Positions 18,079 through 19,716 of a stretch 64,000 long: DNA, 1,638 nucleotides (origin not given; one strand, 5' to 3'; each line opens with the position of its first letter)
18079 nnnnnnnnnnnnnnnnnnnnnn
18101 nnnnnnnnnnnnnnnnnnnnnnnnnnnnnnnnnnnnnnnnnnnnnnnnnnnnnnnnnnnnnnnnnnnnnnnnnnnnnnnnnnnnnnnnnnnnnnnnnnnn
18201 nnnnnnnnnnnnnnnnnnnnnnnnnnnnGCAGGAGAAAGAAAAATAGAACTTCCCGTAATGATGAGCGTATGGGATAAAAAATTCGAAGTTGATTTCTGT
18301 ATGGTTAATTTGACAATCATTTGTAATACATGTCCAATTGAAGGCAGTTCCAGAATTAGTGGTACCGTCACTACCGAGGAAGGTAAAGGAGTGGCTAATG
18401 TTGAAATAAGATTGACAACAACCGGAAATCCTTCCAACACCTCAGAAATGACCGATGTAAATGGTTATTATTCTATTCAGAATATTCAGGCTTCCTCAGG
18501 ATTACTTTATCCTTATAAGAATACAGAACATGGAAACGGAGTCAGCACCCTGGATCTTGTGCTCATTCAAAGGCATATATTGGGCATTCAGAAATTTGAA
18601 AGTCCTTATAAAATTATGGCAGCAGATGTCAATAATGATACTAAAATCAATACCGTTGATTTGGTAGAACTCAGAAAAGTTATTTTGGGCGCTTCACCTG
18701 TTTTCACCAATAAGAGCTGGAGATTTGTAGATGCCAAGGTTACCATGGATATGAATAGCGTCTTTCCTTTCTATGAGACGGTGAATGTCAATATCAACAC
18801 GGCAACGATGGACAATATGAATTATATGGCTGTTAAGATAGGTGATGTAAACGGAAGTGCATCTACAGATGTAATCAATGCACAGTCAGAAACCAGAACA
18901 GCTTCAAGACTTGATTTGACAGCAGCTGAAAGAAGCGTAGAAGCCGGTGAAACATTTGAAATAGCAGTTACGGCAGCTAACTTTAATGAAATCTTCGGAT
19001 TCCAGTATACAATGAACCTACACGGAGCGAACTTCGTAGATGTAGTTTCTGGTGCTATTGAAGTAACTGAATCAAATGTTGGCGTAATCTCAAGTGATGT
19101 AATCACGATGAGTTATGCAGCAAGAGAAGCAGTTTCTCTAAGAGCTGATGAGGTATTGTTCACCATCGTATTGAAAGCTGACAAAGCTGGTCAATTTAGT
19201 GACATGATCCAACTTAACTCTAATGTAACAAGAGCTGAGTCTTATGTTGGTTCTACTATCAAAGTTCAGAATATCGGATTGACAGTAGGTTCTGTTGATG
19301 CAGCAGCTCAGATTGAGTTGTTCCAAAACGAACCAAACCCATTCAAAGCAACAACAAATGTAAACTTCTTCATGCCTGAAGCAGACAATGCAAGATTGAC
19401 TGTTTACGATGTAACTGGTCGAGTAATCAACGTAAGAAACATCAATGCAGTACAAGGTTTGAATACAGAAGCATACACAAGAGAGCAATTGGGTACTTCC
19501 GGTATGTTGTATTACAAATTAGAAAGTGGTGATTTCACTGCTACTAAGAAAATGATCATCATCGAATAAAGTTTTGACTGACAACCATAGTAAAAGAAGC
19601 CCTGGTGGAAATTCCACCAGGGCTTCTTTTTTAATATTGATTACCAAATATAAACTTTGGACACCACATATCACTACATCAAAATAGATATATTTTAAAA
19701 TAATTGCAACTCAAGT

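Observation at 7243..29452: Two tandem giant T9SS cargo genes put different metalloprotease heads on one shared ~1430-aa stalk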

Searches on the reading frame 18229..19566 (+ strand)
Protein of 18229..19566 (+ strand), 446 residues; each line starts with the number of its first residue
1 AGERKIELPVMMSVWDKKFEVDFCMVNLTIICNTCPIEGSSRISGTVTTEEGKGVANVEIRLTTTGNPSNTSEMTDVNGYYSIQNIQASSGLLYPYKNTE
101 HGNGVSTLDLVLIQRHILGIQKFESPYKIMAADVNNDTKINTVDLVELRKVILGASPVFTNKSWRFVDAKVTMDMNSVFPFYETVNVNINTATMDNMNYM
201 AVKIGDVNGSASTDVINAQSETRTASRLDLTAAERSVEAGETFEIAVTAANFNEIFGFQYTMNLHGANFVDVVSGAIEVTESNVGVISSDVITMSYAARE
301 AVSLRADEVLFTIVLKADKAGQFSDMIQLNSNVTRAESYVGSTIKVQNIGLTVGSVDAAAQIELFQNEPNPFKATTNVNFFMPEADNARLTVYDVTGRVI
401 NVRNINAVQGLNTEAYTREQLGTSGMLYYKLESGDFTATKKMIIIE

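Call 46: search_protein_families(library=pfam, proteins=[window:18229-19566:+], max_evalue=1)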
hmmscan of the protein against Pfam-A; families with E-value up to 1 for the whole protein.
window:18229-19566:+ (446 aa): 6 families
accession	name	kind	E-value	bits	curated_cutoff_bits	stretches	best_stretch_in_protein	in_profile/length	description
PF18962.6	Por_Secre_tail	-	5e-08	33.6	27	1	369-444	3-75/75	Secretion system C-terminal sorting domain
PF00404.24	Dockerin_1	-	3.6e-07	30.7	22.9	1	105-152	10-56/57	Dockerin type I domain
PF13620.12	CarboxypepD_reg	-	6.5e-07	30.1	32.3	1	43-88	2-47/82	Carboxypeptidase regulatory-like domain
PF13715.12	CarbopepD_reg_2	-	0.00051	20.5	32.2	1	43-89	1-44/88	CarboxypepD_reg-like domain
PF02369.22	Big_1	-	0.0015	19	34.9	1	41-84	19-65/93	Bacterial Ig-like domain (group 1)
PF17210.9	SdrD_B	-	0.0078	16.8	29.7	1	50-89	20-58/112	SdrD B-like domain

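Call 66: predict_structure(alignment_id=A5)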
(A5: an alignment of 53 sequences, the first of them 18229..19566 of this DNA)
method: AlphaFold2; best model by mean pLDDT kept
length: 446 residues; sequences in the alignment: 53
mean_pLDDT: 89.1   pTM: 0.69
mean pLDDT of the five models: 89.1, 88.7, 88.1, 85.3, 84.9
residues with pLDDT >= 90: 295; 70-90: 126; 50-70: 21; < 50: 4
segments of 3 or more residues with pLDDT < 50: none
pLDDT, mean of each block of 10 residues (from residue 1): 64 85 81 59 93 94 79 93 85 92 93 95 96 96 96 93 95 92 88 88 94 78 84 94 95 96 95 96 93 95 94 96 91 90 91 69 81 86 91 95 93 91 92 93 83
secondary structure, 60 per line:
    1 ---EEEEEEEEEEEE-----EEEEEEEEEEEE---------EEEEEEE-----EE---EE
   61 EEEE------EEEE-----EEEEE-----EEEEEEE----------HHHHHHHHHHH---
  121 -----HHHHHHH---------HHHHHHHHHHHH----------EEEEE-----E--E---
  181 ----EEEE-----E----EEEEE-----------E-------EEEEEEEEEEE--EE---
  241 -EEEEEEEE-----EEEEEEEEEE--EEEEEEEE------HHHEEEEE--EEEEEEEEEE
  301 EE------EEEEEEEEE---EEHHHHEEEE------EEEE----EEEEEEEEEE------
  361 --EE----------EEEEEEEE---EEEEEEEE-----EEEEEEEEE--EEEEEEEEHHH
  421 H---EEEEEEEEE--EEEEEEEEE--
elements in order: E4-15 E21-32 E42-48 E59-64 E71-74 E80-84 E90-96 H107-117 H126-132 H142-153 E164-168 E185-188 E199-203 E223-233 E242-249 E255-264 E267-274 E284-288 E291-302 E309-317 H323-326 E327-330 E337-340 E345-354 E375-382 E386-393 E399-407 E410-417 H418-421 E425-433 E436-444

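Call 68: fold_search(model_id=the predicted structure, library=pdb)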
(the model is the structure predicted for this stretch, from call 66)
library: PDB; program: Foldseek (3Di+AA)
matches with E <= 10: 1920; with E <= 0.001: 1061
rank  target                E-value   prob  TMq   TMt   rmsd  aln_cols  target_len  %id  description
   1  2w1n                  6.9e-08  1.00  0.18  0.33  22.5       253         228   15  cohesin and fibronectin type-III double module construct from the Clostridium perfringens glycoside hydrolase GH84C (released 2009-02-03)
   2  8jmw_A                3.2e-07  1.00  0.16  0.14  18.5       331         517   12  Fibril form of serine peptidase Vpr (released 2023-12-06)
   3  3mj8_A                1.0e-06  1.00  0.15  0.28  13.5       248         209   13  Crystal structure of HL4E10 Fab, a hamster Ab stimulatory for gammadelta T cells (released 2011-04-13)
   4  8fi9_N                1.7e-06  1.00  0.15  0.29  14.7       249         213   13  Crystal structure of SARS-CoV-2 receptor binding domain in complex with neutralizing antibody WRAIR-5001 (released 2024-01-17)
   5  7zf4_L                2.0e-06  1.00  0.13  0.24  14.0       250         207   13  SARS-CoV-2 Omicron RBD in complex with Omi-9 Fab and nanobody F2 (released 2022-06-08)
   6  3rkp_B                2.4e-06  1.00  0.18  0.22  21.8       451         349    9  Crystal structure of BcpA*(D312A), the major pilin subunit of Bacillus cereus (released 2012-05-30)
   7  8eee_B                3.0e-06  1.00  0.14  0.26  13.4       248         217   13  Crystal structure of a NHP anti-ZIKV neutralizing antibody rhMZ104-d in complex with ZIKV E glycoprotein (released 2023-08-30)
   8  5d72_N                3.2e-06  1.00  0.15  0.29  13.6       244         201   14  Crystal structure of MOR04252, a neutralizing anti-human GM-CSF antibody Fab fragment in complex with human GM-CSF (released 2015-10-14)
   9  9mqv_L                3.4e-06  0.99  0.13  0.22  13.1       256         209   10  Crystal structure of human 1122A11 Fab in complex with influenza virus neuraminidase from A/Singapore/INFIMH-16-0019/2 (released 2025-07-23)
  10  7rxj_L                3.6e-06  0.99  0.12  0.23  13.4       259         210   11  Fab236 in complex with the C-terminal alpha-TSR domain of P. falciparum (released 2022-03-16)
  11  6n1v_2                4.0e-06  1.00  0.15  0.28  13.4       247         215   14  Cryo-EM structure at 4.0 A resolution of vaccine-elicited antibody A12V163-a.01 in complex with HIV-1 Env BG505 DS-SOS (released 2019-07-24)
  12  4pyg_A                4.0e-06  1.00  0.15  0.11  17.6       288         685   12  Transglutaminase2 complexed with GTP (released 2015-02-11)
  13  6fwv_B                4.2e-06  1.00  0.19  0.17  28.6       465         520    9  The Bacillus anthracis TIE protein (released 2018-08-08)
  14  5w08_N                4.2e-06  0.99  0.12  0.23  14.4       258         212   13  A/Texas/50/2012(H3N2) Influenza hemagglutinin in complex with K03.12 Fab (released 2018-02-14)
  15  9fvk_A                4.5e-06  0.99  0.12  0.22  14.4       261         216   13  Crystal structure of amyloidogenic light chain AL-55 in open conformation. (released 2025-07-09)
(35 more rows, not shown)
